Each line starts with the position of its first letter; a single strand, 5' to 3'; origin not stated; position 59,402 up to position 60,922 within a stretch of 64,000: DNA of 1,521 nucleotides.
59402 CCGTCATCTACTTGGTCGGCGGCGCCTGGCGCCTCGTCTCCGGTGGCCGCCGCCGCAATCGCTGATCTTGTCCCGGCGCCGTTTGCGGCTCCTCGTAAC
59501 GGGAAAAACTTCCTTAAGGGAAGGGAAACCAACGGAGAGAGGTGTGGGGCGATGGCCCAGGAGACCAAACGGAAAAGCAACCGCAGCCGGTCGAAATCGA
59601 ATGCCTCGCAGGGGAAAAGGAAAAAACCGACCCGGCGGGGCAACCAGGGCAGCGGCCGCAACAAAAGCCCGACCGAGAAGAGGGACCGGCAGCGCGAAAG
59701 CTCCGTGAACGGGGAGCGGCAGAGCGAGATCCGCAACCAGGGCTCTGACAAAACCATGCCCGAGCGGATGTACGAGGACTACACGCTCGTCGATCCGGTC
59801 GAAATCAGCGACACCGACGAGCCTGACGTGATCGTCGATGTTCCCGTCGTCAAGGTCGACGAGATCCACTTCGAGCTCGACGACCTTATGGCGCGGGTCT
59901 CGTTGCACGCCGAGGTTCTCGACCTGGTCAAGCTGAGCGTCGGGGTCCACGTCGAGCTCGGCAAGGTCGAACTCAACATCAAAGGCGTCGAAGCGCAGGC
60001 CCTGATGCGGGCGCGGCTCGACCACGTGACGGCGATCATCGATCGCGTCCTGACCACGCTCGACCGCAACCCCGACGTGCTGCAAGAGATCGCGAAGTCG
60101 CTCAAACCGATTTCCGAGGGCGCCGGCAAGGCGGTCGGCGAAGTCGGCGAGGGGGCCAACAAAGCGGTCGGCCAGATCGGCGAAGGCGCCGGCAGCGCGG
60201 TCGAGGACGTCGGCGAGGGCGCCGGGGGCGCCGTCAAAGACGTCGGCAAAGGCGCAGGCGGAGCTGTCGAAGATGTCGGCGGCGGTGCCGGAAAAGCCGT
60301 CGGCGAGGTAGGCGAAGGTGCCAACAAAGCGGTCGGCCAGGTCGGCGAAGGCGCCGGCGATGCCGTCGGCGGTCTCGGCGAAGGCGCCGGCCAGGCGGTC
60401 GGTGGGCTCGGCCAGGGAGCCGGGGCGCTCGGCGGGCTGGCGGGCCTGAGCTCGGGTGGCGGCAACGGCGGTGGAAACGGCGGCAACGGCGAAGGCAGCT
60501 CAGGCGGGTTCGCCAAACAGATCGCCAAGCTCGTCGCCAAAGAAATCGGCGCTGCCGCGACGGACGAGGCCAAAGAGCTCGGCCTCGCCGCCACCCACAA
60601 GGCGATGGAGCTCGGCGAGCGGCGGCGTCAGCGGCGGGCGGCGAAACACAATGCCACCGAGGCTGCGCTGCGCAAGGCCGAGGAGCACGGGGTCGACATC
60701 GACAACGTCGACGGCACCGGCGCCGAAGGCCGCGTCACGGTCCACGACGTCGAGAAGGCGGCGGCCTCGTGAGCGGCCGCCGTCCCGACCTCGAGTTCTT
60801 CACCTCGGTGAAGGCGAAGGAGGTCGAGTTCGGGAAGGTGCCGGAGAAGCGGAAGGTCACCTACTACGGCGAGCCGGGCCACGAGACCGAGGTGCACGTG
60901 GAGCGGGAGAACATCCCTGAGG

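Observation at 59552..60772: Chimeric protein: polybasic tail, beta-rich core, ten 11-residue repeats and a C-terminal E3-binding (PSBD)-like module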

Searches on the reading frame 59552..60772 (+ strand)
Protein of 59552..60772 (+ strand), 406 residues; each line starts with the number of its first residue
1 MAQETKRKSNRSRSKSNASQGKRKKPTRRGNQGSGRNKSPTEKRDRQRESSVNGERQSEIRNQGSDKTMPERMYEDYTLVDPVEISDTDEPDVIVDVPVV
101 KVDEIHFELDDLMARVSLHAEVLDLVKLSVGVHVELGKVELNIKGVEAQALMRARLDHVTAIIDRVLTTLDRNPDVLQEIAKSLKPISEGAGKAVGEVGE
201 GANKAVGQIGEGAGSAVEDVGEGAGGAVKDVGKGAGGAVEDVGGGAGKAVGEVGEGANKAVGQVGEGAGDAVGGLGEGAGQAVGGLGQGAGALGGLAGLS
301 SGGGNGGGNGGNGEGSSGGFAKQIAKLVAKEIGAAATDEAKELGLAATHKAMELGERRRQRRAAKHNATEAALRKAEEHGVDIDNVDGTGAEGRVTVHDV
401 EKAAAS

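Call 4: search_protein_families(library=pfam, proteins=[window:59552-60772:+], max_evalue=1)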
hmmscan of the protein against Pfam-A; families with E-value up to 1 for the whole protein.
window:59552-60772:+ (406 aa): 4 families
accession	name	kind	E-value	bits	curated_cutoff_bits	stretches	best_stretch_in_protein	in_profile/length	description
PF02817.22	E3_binding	-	8.7e-09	35.9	23.7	1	371-401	6-36/36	e3 binding domain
PF21009.2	SBSN_GxHH_rpt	-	0.0033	17.1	31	1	190-401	139-350/384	Suprabasin, GxHH repeat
PF11098.13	Chlorosome_CsmC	-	0.14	12.6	26.3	1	166-220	74-128/139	Chlorosome envelope protein C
PF09821.14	AAA_assoc_C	-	0.18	12.9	27.6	1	103-175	5-78/119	C-terminal AAA-associated domain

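Call 5: search_protein_families(library=ncbifam, proteins=[window:59552-60772:+], max_evalue=1)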
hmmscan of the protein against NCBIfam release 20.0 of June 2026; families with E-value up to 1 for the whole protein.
window:59552-60772:+ (406 aa): 6 families
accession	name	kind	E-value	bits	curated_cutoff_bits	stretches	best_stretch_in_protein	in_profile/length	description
NF008814.0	PRK11854.1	equivalog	1.4e-05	23.8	722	1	333-404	301-370/637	pyruvate dehydrogenase complex dihydrolipoyllysine-residue acetyltransferase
TIGR01349.1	PDHac_trf_mito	equivalog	0.00014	21.2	445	1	356-404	131-179/437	pyruvate dehydrogenase complex dihydrolipoamide acetyltransferase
NF004309.0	PRK05704.1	equivalog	0.00033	20.1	449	1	316-404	65-151/408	2-oxoglutarate dehydrogenase complex dihydrolipoyllysine-residue succinyltransferase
NF011416.0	PRK14843.1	equivalog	0.0043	16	429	1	365-402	5-42/347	dihydrolipoamide acetyltransferase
NF047840.1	lipo_Ag473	exception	0.028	15.2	100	1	205-267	35-97/136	Ag473 family lipoprotein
TIGR01347.1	sucB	equivalog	0.031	13.5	378.65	1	335-404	80-149/404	dihydrolipoyllysine-residue succinyltransferase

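Call 7: find_homologous_proteins(query=window:59552-60772:+, max_evalue=0.001)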
Query window:59552-60772:+ (406 aa): 2269 proteins with E <= 0.001 among 8000 candidates; the best 120 are listed.
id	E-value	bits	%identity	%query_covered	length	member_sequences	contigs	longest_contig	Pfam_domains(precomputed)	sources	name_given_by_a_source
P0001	1.2e-244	829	100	100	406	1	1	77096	PF02817.23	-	-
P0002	1.4e-236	803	97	100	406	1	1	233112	PF02817.23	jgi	jgi:e3 binding domain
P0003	5.7e-219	745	88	100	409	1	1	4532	PF02817.23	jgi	jgi:hypothetical protein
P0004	1.3e-217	740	88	100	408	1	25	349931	PF02817.23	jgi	jgi:hypothetical protein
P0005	2.8e-216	736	86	100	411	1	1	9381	PF02817.23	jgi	-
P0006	6.2e-216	735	90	100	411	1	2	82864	PF02817.23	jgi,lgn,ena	jgi:hypothetical protein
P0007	1.8e-215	733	89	100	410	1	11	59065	PF02817.23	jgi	jgi:hypothetical protein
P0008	8.6e-215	731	89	100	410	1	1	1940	PF02817.23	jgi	jgi:hypothetical protein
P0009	1.2e-214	731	87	100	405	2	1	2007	PF02817.23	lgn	-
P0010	4.1e-213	726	86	100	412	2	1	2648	PF02817.23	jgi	jgi:hypothetical protein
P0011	3.5e-212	723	86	100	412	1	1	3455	PF02817.23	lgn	-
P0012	4.5e-212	722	88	100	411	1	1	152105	PF02817.23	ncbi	ncbi:MAG TPA: E3 binding domain-containing protein [Solirubrobacterales bacterium]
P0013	8.9e-211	718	87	93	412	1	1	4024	PF02817.23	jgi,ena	-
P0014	4.0e-209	713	84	100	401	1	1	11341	PF02817.23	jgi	jgi:hypothetical protein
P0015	1.1e-208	711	90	95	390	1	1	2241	PF02817.23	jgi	-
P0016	9.0e-204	695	83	100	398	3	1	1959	PF02817.23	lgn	-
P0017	7.7e-201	685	83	100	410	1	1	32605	PF02817.23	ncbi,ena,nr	ncbi:MAG TPA: E3 binding domain-containing protein [Solirubrobacterales bacterium]|nr:E3 binding dom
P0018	2.0e-200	684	83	100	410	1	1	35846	PF02817.23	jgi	jgi:hypothetical protein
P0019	1.4e-199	681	81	100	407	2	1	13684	PF02817.23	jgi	jgi:hypothetical protein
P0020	1.8e-199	681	82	100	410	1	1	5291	PF02817.23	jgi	-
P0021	1.7e-197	674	83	100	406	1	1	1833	PF02817.23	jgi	jgi:pyruvate/2-oxoglutarate dehydrogenase complex dihydrolipoamide acyltransferase (E2) component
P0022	4.3e-197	673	82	100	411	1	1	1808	PF02817.23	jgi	-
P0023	3.7e-196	670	85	70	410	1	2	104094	PF02817.23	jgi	jgi:hypothetical protein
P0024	3.4e-195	667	81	100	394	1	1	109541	PF02817.23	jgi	jgi:hypothetical protein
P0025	3.5e-195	667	78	100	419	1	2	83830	PF02817.23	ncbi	-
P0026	1.3e-194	665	82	100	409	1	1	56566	PF02817.23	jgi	jgi:e3 binding domain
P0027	4.2e-194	663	77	69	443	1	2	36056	PF02817.23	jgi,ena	-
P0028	9.8e-194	662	79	100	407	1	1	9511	PF02817.23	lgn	-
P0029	4.0e-193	660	77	100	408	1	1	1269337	PF02817.23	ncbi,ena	-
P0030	5.6e-193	659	78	100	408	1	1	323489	PF02817.23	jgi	jgi:hypothetical protein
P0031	1.1e-192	658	80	100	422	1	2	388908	PF02817.23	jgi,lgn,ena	-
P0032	1.1e-192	658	82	100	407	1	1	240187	PF02817.23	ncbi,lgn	-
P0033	1.2e-192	658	78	100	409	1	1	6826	PF02817.23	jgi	jgi:hypothetical protein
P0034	1.2e-192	658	80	100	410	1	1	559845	PF02817.23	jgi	jgi:pyruvate/2-oxoglutarate dehydrogenase complex dihydrolipoamide acyltransferase (E2) component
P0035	1.3e-192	658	82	100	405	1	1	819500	PF02817.23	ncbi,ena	-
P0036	1.5e-192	658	82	100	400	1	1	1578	PF02817.23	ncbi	-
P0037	1.6e-192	658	80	100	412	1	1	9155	PF02817.23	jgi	-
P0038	3.8e-192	657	85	93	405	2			PF02817.23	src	-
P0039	7.7e-192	656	78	100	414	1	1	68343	PF02817.23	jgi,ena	-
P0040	8.8e-192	655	83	65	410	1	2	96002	PF02817.23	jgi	jgi:hypothetical protein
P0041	3.6e-191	653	83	64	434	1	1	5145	PF02817.23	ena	-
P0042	6.7e-191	653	81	100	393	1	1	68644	PF02817.23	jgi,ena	-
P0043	9.3e-191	652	77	100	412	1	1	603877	PF02817.23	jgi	jgi:e3 binding domain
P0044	1.1e-190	652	83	92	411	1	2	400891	PF02817.23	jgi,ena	-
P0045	2.1e-190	651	81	100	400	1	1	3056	PF02817.23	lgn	-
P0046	2.3e-190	651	79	100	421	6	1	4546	PF02817.23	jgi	jgi:2-oxoacid dehydrogenase-like protein with E3 subunit-binding domain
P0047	3.9e-190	650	79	100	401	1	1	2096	PF02817.23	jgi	jgi:hypothetical protein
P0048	5.8e-190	649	79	100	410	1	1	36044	PF02817.23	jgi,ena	-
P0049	7.0e-190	649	81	100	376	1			PF02817.23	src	-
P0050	9.3e-190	649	77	100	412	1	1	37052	PF02817.23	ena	-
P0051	1.2e-189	648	77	100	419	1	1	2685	PF02817.23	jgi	jgi:e3 binding domain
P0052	3.1e-189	647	79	100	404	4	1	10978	PF02817.23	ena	-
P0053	4.5e-189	647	79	100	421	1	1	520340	PF02817.23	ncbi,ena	-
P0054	5.7e-189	646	81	100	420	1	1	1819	PF02817.23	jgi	jgi:hypothetical protein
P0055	1.2e-188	645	80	100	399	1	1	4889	PF02817.23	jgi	jgi:hypothetical protein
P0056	1.4e-188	645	73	100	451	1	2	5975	PF02817.23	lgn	-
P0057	1.7e-188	645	78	100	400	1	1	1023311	PF02817.23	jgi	jgi:hypothetical protein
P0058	6.8e-188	643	82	92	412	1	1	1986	PF02817.23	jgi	jgi:2-oxoacid dehydrogenase-like protein with E3 subunit-binding domain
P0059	9.3e-188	642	81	100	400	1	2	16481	PF02817.23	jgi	jgi:hypothetical protein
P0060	1.5e-187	642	81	100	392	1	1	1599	PF02817.23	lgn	-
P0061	5.0e-187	640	81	100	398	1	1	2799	PF02817.23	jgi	-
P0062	7.5e-187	639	76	100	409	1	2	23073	PF02817.23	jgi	jgi:pyruvate/2-oxoglutarate dehydrogenase complex dihydrolipoamide acyltransferase (E2) component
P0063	8.5e-187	639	78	92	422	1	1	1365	PF02817.23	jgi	-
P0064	9.8e-187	639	70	100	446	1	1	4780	PF02817.23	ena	-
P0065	1.0e-186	639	80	100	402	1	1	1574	PF02817.23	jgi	jgi:pyruvate/2-oxoglutarate dehydrogenase complex dihydrolipoamide acyltransferase (E2) component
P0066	1.6e-186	638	78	100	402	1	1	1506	PF02817.23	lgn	-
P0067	3.5e-186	637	81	59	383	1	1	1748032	PF02817.23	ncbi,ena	-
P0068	3.5e-186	637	79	100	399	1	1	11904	PF02817.23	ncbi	-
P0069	6.0e-186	636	73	100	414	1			PF02817.23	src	-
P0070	6.1e-186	636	83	64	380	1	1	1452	PF02817.23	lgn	-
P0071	6.2e-186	636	86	66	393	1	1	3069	PF02817.23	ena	-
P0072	1.4e-185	635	83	64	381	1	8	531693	PF02817.23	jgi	jgi:hypothetical protein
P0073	2.8e-185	634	76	100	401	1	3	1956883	PF02817.23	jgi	jgi:hypothetical protein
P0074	5.6e-185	633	79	100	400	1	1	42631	PF02817.23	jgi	jgi:e3 binding domain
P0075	1.3e-184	632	80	100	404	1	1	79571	PF02817.23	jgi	jgi:pyruvate/2-oxoglutarate dehydrogenase complex dihydrolipoamide acyltransferase (E2) component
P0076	2.8e-184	631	79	100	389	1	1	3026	PF02817.23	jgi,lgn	jgi:pyruvate/2-oxoglutarate dehydrogenase complex dihydrolipoamide acyltransferase (E2) component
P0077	9.4e-184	629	70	100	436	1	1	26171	PF02817.23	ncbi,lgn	ncbi:MAG TPA: E3 binding domain-containing protein [Solirubrobacterales bacterium]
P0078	1.1e-183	629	76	100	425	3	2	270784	PF02817.23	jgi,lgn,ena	jgi:hypothetical protein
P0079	2.3e-183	628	76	100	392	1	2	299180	PF02817.23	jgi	jgi:hypothetical protein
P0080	2.9e-182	624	77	95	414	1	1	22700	PF02817.23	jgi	jgi:2-oxoacid dehydrogenase-like protein with E3 subunit-binding domain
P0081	3.1e-182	624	83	93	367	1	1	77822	PF02817.23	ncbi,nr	ncbi:MAG TPA: E3 binding domain-containing protein [Solirubrobacterales bacterium]|nr:E3 binding dom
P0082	3.8e-182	624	75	100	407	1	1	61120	PF02817.23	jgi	jgi:hypothetical protein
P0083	3.8e-182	624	81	65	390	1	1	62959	PF02817.23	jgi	jgi:pyruvate/2-oxoglutarate dehydrogenase complex dihydrolipoamide acyltransferase (E2) component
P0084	6.1e-182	623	79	61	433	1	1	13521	PF02817.23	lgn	-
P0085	1.2e-181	622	77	100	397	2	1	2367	PF02817.23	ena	-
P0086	2.0e-181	621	72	94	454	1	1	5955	PF02817.23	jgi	jgi:hypothetical protein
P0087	2.6e-181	621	73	100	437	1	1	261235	PF02817.23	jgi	jgi:hypothetical protein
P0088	3.2e-181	621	78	92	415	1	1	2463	PF02817.23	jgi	-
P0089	6.6e-181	620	77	100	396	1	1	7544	PF02817.23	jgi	-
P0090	1.2e-180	619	75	100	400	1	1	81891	PF02817.23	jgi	jgi:pyruvate/2-oxoglutarate dehydrogenase complex dihydrolipoamide acyltransferase (E2) component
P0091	2.9e-180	618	77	100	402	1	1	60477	PF02817.23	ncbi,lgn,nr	ncbi:MAG TPA: E3 binding domain-containing protein [Solirubrobacterales bacterium]|nr:E3 binding dom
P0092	2.0e-179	615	80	100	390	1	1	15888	PF02817.23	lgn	-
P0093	5.3e-179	613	77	67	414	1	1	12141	PF02817.23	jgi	jgi:hypothetical protein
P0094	2.6e-178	611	70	100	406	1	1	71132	PF02817.23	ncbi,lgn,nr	ncbi:MAG TPA: E3 binding domain-containing protein [Solirubrobacterales bacterium]|nr:E3 binding dom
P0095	2.8e-178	611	74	100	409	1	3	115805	PF02817.23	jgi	jgi:hypothetical protein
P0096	4.6e-178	610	77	100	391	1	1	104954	PF02817.23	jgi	jgi:hypothetical protein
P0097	6.7e-178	610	70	100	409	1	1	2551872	PF02817.23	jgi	jgi:hypothetical protein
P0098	7.9e-178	610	82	67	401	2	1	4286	PF02817.23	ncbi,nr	ncbi:MAG TPA: E3 binding domain-containing protein [Solirubrobacterales bacterium]|nr:E3 binding dom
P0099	9.9e-178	609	83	64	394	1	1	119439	PF02817.23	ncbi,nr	ncbi:MAG TPA: E3 binding domain-containing protein [Solirubrobacterales bacterium]|nr:E3 binding dom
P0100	1.0e-177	609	75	100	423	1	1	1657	PF02817.23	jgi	jgi:hypothetical protein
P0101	1.2e-177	609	77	100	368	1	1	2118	PF02817.23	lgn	-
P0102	2.6e-177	608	77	100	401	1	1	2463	PF02817.23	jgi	jgi:hypothetical protein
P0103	2.8e-177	608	79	62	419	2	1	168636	PF02817.23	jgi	-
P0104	3.3e-177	608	76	64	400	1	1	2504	PF02817.23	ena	-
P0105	7.1e-177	606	75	94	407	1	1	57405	PF02817.23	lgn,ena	-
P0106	7.7e-177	606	83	62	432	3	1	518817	PF02817.23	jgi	-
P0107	9.4e-177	606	72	100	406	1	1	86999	PF02817.23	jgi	jgi:hypothetical protein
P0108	9.5e-177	606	73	100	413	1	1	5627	PF02817.23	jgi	jgi:hypothetical protein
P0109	1.1e-176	606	73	100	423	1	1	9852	PF02817.23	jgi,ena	-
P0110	1.2e-176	606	78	100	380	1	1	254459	PF02817.23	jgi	jgi:pyruvate/2-oxoglutarate dehydrogenase complex dihydrolipoamide acyltransferase (E2) component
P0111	1.2e-176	606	73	100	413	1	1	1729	PF02817.23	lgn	-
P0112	1.5e-176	605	78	100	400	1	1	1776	PF02817.23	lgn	-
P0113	1.7e-176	605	78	94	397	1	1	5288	PF02817.23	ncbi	-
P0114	1.8e-176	605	72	100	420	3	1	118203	PF02817.23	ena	-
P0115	1.9e-176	605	74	100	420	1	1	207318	PF02817.23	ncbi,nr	ncbi:MAG TPA: E3 binding domain-containing protein [Solirubrobacterales bacterium]|nr:E3 binding dom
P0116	2.5e-176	605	72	100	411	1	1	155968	PF02817.23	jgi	jgi:e3 binding domain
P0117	2.6e-176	605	77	70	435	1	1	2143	PF02817.23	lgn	-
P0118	3.0e-176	604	74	99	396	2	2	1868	PF02817.23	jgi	jgi:e3 binding domain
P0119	6.6e-176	603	79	67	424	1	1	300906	PF02817.23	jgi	jgi:e3 binding domain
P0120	6.8e-176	603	82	64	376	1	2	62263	PF02817.23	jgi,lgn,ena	-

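Call 8: search_solved_structures(query=window:59552-60772:+, max_evalue=1, show_alignments=3)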
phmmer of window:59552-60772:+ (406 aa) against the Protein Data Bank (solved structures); distinct sequences matched with E-value up to 1: 26.
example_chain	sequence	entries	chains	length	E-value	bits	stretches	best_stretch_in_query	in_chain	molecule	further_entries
6zlm_A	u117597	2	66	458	0.0012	21.3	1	365-406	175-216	Dihydrolipoyllysine-residue acetyltransferase component of pyruvate dehydrogenase complex,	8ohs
1w4i_A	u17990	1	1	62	0.0069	18.8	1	368-404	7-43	PYRUVATE DEHYDROGENASE E2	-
2eq8_C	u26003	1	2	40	0.0082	18.6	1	371-404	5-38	Pyruvate dehydrogenase complex, dihydrolipoamide acetyltransferase E2 component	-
1w4j_A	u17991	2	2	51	0.013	17.9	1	368-404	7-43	PYRUVATE DEHYDROGENASE E2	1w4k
1w4h_A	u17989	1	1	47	0.019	17.4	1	367-405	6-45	DIHYDROLIPOYLLYSINE-RESIDUE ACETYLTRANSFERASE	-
1bal_A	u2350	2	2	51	0.022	17.2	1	367-405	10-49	DIHYDROLIPOAMIDE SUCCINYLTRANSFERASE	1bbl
2btg_A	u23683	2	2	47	0.023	17.1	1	367-404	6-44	DIHYDROLIPOYLLYSINE-RESIDUE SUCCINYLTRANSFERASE COMPONENT OF 2-OXOGLUTARATE DEHYDROGENASE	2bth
2cyu_A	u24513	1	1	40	0.032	16.6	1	371-405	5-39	2-OXOGLUTARATE DEHYDROGENASE MULTIENZYME COMPLEX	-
7qjm_A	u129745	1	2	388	0.057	15.8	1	359-404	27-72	alpha/beta-hydrolase (202)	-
8qkd_A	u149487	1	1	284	0.1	15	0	159-205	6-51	sc-CC-5-24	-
1ebd_C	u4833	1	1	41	0.11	14.9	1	373-402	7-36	DIHYDROLIPOAMIDE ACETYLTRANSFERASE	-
2eq9_C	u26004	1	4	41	0.11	14.8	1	369-402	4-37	Pyruvate dehydrogenase complex, dihydrolipoamide acetyltransferase E2 component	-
6zzl_A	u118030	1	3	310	0.12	14.8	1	373-404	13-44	Dihydrolipoyllysine-residue acetyltransferase component of pyruvate dehydrogenase complex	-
2pdd_A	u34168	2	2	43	0.12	14.8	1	373-402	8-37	DIHYDROLIPOAMIDE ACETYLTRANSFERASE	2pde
6wx6_A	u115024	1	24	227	0.12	14.8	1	298-357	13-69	Ferritin light chain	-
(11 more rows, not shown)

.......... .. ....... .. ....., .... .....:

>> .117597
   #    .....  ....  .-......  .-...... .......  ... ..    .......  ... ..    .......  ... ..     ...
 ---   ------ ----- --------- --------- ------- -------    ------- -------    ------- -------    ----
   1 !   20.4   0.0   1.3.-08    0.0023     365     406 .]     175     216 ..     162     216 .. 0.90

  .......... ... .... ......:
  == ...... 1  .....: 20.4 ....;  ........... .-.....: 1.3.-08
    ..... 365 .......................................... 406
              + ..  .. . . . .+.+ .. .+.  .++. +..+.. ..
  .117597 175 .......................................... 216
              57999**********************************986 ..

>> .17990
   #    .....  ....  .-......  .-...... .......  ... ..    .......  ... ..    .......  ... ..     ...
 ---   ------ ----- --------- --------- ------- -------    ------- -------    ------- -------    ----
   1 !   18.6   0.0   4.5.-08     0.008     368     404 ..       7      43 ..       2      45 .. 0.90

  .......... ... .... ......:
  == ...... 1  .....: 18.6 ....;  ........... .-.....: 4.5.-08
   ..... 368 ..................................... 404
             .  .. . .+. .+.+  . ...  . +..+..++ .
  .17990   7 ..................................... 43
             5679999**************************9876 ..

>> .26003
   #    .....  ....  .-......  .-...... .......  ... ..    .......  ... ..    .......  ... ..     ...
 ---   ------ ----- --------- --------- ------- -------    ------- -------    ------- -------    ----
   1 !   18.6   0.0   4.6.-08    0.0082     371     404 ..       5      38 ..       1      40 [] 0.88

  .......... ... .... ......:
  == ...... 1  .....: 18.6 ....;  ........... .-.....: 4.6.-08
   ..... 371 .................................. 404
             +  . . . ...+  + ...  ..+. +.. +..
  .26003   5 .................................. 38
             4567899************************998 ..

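Call 11: find_encoding_contigs(protein=P0097, flank=8000, max_places=2)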
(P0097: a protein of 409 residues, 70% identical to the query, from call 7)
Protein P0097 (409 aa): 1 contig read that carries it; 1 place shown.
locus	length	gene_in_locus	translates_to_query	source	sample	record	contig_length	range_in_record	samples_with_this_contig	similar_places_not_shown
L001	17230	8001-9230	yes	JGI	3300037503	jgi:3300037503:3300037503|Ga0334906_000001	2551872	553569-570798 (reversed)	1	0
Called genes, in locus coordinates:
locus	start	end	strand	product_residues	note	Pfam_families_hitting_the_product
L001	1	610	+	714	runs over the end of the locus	PF00353:HemolysinCabind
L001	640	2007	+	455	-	PF17164:DUF5122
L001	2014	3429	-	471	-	PF00440:TetR_N, PF07228:SpoIIE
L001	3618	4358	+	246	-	PF05239:PRC, PF09557:DUF2382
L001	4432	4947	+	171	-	PF10002:DUF2243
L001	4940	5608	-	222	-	PF24096:DUF7379, PF06028:DUF915 (faint), PF01674:Lipase_2, PF02089:Palm_thioest, PF02450:LCAT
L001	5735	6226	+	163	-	-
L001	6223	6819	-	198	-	PF12840:HTH_20 (weak)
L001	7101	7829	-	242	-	-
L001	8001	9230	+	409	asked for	PF02817:E3_binding (weak)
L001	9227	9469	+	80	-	-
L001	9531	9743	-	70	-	-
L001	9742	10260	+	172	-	-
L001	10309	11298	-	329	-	-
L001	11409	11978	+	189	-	PF04343:DUF488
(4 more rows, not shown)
